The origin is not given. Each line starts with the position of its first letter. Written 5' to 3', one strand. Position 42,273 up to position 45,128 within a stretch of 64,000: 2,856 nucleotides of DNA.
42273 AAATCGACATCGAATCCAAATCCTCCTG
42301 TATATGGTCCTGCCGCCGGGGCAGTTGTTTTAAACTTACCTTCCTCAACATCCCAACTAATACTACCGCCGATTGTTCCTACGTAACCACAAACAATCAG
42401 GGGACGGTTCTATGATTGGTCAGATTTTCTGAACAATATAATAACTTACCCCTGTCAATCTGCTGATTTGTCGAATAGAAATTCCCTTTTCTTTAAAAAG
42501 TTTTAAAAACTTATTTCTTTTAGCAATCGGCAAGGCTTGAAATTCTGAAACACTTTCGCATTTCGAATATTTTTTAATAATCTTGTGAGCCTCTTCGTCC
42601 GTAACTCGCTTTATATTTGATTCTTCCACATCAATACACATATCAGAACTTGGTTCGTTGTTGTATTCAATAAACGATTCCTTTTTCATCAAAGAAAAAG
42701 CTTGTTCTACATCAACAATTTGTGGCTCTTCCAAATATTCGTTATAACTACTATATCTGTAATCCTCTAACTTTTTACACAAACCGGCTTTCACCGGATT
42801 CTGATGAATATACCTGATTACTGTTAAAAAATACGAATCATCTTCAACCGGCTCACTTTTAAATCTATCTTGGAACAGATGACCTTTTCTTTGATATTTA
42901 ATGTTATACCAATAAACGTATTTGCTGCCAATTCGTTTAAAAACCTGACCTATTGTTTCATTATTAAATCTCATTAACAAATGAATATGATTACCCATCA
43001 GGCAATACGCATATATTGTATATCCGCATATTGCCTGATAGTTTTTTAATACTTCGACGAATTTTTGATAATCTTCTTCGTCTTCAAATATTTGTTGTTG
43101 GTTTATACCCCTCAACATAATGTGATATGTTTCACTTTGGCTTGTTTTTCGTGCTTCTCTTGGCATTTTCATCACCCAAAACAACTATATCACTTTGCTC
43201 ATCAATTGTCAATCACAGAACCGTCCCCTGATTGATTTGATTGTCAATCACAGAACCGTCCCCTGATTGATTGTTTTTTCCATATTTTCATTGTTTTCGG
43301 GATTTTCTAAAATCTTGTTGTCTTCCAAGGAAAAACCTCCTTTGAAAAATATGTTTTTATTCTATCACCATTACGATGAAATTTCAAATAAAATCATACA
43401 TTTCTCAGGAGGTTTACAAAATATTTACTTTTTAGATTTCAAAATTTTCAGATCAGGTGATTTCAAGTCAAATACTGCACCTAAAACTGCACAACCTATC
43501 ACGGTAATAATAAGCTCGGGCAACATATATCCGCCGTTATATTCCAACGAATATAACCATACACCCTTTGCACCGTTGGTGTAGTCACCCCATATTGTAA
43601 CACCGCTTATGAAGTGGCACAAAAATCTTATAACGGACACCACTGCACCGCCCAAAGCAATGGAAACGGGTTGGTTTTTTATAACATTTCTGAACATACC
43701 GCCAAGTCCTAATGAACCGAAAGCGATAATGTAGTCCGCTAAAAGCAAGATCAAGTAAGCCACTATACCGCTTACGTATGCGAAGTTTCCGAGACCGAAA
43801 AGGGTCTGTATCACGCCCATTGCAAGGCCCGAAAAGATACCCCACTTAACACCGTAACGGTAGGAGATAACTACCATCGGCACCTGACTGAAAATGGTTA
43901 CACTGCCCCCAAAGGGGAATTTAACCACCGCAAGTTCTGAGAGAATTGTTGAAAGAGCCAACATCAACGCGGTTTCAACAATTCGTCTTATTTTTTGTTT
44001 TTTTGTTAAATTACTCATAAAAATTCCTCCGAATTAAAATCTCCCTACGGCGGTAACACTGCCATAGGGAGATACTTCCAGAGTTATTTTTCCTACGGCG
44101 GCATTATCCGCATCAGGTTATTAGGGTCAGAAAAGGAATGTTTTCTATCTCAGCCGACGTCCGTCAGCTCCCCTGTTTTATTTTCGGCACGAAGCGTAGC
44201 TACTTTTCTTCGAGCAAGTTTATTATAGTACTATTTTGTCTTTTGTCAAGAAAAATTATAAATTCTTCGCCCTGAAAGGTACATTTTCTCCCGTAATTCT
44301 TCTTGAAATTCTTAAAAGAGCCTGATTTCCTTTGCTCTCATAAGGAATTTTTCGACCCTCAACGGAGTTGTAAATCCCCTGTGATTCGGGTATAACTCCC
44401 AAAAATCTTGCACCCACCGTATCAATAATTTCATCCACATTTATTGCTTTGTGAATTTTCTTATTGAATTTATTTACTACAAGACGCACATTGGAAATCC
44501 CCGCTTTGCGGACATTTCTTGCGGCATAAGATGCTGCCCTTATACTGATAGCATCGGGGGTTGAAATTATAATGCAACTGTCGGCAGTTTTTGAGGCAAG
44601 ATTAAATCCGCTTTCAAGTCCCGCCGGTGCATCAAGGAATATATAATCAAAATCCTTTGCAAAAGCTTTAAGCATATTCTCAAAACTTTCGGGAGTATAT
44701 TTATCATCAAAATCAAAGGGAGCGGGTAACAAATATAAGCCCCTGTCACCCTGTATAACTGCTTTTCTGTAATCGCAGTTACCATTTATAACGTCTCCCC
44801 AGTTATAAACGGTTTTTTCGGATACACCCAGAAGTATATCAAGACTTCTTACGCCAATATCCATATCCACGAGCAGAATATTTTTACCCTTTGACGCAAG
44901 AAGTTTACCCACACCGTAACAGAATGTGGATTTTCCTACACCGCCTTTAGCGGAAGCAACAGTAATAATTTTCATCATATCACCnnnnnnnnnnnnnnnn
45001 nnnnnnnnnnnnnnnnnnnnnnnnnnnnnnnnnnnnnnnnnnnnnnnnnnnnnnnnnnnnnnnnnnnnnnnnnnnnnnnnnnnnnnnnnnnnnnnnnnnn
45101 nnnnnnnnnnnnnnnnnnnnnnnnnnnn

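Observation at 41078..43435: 2.0-kb Y1-transposase cassette bracketed by a perfect 163-bp duplication of host sequence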

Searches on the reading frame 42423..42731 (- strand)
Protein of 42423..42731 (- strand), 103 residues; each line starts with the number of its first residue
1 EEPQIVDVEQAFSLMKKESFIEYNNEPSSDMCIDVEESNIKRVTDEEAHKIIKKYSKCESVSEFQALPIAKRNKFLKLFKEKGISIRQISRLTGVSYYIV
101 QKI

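Call 69: search_protein_families(library=pfam, proteins=[window:42423-42731:-], max_evalue=10)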
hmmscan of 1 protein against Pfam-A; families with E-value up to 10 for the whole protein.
seq(103 aa): 6 families
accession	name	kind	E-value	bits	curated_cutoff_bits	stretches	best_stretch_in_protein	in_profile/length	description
PF13384.12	HTH_23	-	0.0029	17.8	24.6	1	74-102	9-36/50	Homeodomain-like domain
PF19575.5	HTH_58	-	0.025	14.9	23.8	1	81-103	24-46/62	Helix-turn-helix domain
PF16754.10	Pesticin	-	0.043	14.2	25.8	1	39-86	92-139/156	Bacterial toxin homologue of phage lysozyme, C-term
PF24406.1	nSTAND_NTPase4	-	0.089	13.3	27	1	42-84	2-37/58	Novel STAND NTPase 4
PF03861.19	ANTAR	-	0.095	12.9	27.3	1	41-57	24-40/54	ANTAR domain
PF13936.12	HTH_38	-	0.15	12.2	27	1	72-96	10-33/44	Helix-turn-helix domain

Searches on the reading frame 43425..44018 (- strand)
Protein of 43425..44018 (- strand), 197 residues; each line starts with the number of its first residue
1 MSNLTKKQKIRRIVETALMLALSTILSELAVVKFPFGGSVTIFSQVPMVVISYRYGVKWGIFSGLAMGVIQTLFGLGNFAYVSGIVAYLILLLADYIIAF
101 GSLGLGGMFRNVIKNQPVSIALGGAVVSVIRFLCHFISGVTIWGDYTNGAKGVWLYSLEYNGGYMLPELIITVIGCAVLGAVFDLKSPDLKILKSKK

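Call 6: search_protein_families(library=pfam, proteins=[window:43425-44018:-], max_evalue=0.01)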
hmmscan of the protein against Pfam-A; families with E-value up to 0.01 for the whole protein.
window:43425-44018:- (197 aa): 2 families
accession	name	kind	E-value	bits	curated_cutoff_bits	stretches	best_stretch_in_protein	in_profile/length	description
PF09515.15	Thia_YuaJ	-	1.9e-34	119.7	25.8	1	13-179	1-168/177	Thiamine transporter protein (Thia_YuaJ)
PF12822.12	ECF_trnsprt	-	0.0044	17.5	30.7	1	11-144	1-128/169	ECF transporter, substrate-specific component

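Call 7: find_encoding_contigs(protein=window:43425-44018:-, flank=6000, max_places=10)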
Protein window:43425-44018:- (197 aa): 23 contigs read that carry it; 7 places shown.
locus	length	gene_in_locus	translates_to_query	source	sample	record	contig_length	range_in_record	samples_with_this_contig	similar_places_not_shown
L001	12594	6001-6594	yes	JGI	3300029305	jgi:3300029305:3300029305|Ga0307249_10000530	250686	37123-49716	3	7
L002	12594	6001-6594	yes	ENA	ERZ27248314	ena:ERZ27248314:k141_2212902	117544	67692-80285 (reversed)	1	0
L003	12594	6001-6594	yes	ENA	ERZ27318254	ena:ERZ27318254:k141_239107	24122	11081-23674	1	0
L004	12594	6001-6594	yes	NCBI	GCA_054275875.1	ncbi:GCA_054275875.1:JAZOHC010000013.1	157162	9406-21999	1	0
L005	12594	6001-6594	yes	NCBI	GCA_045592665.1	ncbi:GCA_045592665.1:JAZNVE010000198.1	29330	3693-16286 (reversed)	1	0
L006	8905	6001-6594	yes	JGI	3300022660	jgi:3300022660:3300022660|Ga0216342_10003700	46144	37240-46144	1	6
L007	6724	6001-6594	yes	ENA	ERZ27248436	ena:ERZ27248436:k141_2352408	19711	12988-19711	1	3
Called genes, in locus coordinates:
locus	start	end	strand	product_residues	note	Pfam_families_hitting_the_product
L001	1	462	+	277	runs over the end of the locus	PF00950:ABC-3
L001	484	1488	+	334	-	PF00022:Actin (faint), PF06723:MreB_Mbl, PF00012:HSP70, PF11104:PilM_2 (faint), PF14450:FtsA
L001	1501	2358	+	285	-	PF04085:MreC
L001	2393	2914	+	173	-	-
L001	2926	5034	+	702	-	PF03717:PBP_dimer, PF00905:Transpeptidase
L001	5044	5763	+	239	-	PF00142:Fer4_NifH (faint), PF01656:CbiA, PF06564:CBP_BcsQ, PF09140:MipZ (weak), PF10609:ParA, PF13614:AAA_31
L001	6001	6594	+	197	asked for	PF09515:Thia_YuaJ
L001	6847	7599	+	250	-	PF01797:Y1_Tnp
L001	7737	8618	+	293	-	-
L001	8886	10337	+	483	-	PF13181:TPR_8 (faint), PF13428:TPR_14 (faint), PF07719:TPR_2 (faint), PF13432:TPR_16 (faint), PF25062:ARM_TT21_N (faint), PF14559:TPR_19, PF12895:ANAPC3 (weak), PF14559:TPR_19 (weak), +1 more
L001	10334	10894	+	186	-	-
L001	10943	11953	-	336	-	PF00753:Lactamase_B (weak), PF12706:Lactamase_B_2 (weak)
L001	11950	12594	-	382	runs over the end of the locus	-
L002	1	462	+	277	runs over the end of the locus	PF00950:ABC-3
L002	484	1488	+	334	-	PF00022:Actin (faint), PF06723:MreB_Mbl, PF00012:HSP70, PF11104:PilM_2 (faint), PF14450:FtsA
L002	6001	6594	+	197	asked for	PF09515:Thia_YuaJ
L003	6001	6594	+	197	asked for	PF09515:Thia_YuaJ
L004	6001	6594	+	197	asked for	PF09515:Thia_YuaJ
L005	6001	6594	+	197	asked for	PF09515:Thia_YuaJ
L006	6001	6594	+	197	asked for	PF09515:Thia_YuaJ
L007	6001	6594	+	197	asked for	PF09515:Thia_YuaJ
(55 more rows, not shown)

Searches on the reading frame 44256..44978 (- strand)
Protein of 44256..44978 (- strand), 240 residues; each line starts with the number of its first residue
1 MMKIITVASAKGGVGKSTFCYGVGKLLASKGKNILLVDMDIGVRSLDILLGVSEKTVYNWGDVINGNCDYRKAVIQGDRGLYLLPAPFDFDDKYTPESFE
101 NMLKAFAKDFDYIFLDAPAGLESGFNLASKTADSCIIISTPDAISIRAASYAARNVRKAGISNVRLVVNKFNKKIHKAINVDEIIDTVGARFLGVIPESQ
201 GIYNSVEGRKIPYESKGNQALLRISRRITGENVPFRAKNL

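Call 6: search_protein_families(library=pfam, proteins=[window:44256-44978:-], max_evalue=0.01)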
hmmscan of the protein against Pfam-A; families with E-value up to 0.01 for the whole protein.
window:44256-44978:- (240 aa): 10 families
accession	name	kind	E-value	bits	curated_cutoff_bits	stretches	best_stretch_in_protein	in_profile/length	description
PF13614.12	AAA_31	-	1.2e-17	64.9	27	1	2-154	1-162/177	AAA domain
PF01656.29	CbiA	-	5e-17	62.5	25.4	1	5-207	1-120/125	CobQ/CobB/MinD/ParA nucleotide binding domain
PF10609.15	ParA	-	5.1e-16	59.3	27.1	1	3-219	4-232/246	NUBPL iron-transfer P-loop NTPase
PF00142.24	Fer4_NifH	-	1.2e-09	38.5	25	2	103-210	110-222/271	4Fe-4S iron sulfur cluster binding proteins, NifH/frxC family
PF06564.18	CBP_BcsQ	-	1.9e-09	37.8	21.3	1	2-172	1-172/234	Cellulose biosynthesis protein BcsQ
PF09140.17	MipZ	-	2.5e-07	30.7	20.7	1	4-136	2-126/262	ATPase MipZ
PF02374.21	ArsA_ATPase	-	2.9e-05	23.9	24.3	1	2-40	1-38/305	Anion-transporting ATPase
PF07015.17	VirC1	-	9.5e-05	22.3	24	1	2-40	1-39/231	VirC1 protein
PF16575.11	CLP1_P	-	0.0024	18.2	26.6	1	13-46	4-37/188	mRNA cleavage and polyadenylation factor CLP1 P-loop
PF03029.23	ATP_bind_1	-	0.0074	16.5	27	0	13-46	6-39/240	Conserved hypothetical ATP binding protein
